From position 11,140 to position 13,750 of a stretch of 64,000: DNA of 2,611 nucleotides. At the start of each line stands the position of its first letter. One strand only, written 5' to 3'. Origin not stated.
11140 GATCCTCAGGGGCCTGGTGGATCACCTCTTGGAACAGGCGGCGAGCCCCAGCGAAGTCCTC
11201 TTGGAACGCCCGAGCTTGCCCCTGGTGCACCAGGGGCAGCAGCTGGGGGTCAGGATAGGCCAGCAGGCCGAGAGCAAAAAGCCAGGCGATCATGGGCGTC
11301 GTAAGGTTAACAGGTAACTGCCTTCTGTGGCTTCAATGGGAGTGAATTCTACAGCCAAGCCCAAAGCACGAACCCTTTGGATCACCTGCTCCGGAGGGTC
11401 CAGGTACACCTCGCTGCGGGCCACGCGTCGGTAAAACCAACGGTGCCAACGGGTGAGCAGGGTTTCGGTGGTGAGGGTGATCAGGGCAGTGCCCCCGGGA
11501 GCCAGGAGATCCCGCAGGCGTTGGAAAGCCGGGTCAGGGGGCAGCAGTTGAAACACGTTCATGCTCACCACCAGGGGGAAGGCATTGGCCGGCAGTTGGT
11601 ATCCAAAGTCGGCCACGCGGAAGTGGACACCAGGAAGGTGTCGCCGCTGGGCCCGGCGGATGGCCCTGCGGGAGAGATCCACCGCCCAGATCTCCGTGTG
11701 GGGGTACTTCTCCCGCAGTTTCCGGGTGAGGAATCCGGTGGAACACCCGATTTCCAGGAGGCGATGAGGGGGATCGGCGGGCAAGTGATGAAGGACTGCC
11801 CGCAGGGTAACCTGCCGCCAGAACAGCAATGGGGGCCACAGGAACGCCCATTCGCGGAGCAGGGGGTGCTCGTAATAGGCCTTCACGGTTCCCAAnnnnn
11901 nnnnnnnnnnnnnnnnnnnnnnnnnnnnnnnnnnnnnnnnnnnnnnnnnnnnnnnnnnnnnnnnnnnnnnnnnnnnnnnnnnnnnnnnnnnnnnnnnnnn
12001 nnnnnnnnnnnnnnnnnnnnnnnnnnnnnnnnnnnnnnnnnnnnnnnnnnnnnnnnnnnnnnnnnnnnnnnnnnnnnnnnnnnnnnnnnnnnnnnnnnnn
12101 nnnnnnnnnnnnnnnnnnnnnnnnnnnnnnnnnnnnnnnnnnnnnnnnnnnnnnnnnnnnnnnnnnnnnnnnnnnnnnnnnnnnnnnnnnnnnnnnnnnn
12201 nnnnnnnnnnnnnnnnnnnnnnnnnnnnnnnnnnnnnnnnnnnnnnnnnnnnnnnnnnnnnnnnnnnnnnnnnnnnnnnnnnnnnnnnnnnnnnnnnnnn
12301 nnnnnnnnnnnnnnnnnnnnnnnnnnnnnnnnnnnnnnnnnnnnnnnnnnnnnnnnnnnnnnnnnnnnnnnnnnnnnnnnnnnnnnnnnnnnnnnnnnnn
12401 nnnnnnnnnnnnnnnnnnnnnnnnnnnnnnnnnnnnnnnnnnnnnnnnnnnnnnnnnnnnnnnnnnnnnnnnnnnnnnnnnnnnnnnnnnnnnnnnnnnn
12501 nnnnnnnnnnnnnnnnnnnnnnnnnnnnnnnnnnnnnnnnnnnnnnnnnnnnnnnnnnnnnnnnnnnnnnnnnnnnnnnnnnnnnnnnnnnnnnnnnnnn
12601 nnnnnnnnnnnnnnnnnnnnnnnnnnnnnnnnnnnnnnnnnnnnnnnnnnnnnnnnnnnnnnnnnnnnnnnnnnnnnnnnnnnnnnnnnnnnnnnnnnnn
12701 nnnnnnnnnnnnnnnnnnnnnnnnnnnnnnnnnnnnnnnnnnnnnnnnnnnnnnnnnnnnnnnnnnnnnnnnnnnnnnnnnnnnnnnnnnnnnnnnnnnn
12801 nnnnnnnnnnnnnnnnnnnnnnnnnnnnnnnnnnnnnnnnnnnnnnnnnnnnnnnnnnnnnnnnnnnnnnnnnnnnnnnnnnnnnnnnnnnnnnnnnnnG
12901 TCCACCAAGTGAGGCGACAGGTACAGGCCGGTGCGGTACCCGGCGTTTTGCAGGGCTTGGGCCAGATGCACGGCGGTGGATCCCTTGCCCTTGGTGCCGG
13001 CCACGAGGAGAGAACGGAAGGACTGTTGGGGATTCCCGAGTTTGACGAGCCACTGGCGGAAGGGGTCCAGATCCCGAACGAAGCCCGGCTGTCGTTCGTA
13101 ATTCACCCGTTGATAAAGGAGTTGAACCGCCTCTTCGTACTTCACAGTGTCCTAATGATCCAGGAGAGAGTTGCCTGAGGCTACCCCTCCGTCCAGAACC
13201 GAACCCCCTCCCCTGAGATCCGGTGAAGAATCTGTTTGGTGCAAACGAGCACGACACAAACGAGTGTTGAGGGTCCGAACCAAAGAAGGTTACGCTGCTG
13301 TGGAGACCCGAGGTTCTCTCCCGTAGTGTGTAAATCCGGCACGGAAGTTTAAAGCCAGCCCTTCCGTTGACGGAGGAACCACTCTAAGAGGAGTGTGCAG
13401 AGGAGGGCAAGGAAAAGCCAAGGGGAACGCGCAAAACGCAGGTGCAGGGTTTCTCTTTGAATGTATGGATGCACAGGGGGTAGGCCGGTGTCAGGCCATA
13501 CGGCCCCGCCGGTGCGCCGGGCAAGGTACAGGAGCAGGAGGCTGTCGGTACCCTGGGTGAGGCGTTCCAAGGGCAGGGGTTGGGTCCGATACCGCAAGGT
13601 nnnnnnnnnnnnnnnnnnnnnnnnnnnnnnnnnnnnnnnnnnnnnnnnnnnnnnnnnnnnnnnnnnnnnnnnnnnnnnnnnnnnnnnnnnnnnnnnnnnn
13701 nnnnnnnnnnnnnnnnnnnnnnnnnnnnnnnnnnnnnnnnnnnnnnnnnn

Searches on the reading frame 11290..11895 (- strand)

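Call 7: search_protein_families(library=pfam, proteins=[window:11290-11895:-])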
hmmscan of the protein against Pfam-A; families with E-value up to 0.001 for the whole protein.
window:11290-11895:- (201 aa): 6 families
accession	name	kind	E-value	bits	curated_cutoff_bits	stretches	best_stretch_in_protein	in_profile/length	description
PF13649.12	Methyltransf_25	-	6.3e-16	59.3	27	1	47-135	2-97/97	Methyltransferase domain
PF08242.18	Methyltransf_12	-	2.7e-15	57.3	30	1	47-136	1-97/98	Methyltransferase domain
PF13489.12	Methyltransf_23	-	9.9e-15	55.1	27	1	27-182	5-161/164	Methyltransferase domain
PF08241.18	Methyltransf_11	-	1.5e-13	51.6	21.2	1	47-139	1-95/95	Methyltransferase domain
PF13847.12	Methyltransf_31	-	2.9e-10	40.4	27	1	45-143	6-113/145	Methyltransferase domain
PF05175.20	MTS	-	3.6e-06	27.1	23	1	33-85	22-74/170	Methyltransferase small domain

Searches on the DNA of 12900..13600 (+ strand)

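Call 4: search_rna_families(source=window, start=12900, end=13600, threshold=evalue, max_evalue=10, show_alignments=3)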
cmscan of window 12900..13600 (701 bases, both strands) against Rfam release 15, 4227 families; matches with E-value up to 10: 3.
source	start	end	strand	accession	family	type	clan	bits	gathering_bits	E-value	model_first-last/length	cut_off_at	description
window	13503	13577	-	RF00919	mir-874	Gene; miRNA;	-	18.3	74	2.1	1-78/78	no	mir-874 microRNA precursor family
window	13318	13364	-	RF01838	sobemo_FSE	Cis-reg; frameshift_element;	-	15.3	55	2.9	1-79/79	no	sobemovirus ribosomal frameshift elemental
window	12910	12931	+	RF02040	HOTTIP_1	Gene; lncRNA;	-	11.5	50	9.5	36-57/57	no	HOXA transcript at the distal tip, conserved region 1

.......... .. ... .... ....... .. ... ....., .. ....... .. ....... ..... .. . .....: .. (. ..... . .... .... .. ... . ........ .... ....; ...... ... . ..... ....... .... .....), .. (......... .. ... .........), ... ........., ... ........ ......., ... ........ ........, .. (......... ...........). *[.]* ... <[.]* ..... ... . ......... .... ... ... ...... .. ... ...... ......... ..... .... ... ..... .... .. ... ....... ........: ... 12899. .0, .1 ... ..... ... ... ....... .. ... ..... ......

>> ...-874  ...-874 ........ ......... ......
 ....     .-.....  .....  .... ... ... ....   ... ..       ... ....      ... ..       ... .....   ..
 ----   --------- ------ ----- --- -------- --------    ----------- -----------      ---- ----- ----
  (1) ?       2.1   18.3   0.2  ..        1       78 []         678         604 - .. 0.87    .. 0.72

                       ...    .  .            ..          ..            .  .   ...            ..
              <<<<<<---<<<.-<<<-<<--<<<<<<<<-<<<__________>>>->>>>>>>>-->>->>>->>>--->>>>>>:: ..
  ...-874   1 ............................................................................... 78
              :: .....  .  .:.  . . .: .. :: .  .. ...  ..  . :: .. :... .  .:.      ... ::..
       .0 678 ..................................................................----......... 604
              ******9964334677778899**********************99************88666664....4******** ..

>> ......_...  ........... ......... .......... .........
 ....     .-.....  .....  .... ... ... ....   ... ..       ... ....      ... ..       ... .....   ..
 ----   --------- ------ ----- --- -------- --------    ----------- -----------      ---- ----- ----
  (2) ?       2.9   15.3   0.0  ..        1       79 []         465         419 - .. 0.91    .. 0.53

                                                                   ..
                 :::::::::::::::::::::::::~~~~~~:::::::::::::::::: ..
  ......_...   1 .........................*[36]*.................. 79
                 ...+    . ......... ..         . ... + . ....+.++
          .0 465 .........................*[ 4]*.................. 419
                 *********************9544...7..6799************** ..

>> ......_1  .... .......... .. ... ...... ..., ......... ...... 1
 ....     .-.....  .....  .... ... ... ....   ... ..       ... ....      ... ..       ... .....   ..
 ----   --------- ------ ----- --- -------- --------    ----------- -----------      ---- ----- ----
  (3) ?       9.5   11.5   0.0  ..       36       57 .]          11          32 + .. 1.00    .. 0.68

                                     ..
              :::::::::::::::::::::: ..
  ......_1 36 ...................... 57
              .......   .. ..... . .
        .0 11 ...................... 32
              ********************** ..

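Call 53: search_rna_families(source=window, start=13130, end=13360, threshold=evalue, max_evalue=10)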
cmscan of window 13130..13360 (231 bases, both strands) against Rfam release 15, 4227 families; matches with E-value up to 10: 2.
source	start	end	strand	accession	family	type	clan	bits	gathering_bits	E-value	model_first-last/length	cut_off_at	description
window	13130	13211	-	RF00573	SNORD67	Gene; snRNA; snoRNA; CD-box;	-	14.1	35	1.7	1-97/111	3'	Small nucleolar RNA SNORD67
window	13207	13217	-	RF01792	eiav_FSE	Cis-reg; frameshift_element;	-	10.4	40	4.7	5-15/35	no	ribosomal frameshift site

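Call 54: search_dna_similar(query=window:13146-13348:+, collection=ecoli_genomes, mode=distant, max_evalue=10, max_rows=8)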
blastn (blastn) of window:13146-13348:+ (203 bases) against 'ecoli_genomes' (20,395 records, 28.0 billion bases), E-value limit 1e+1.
No match.
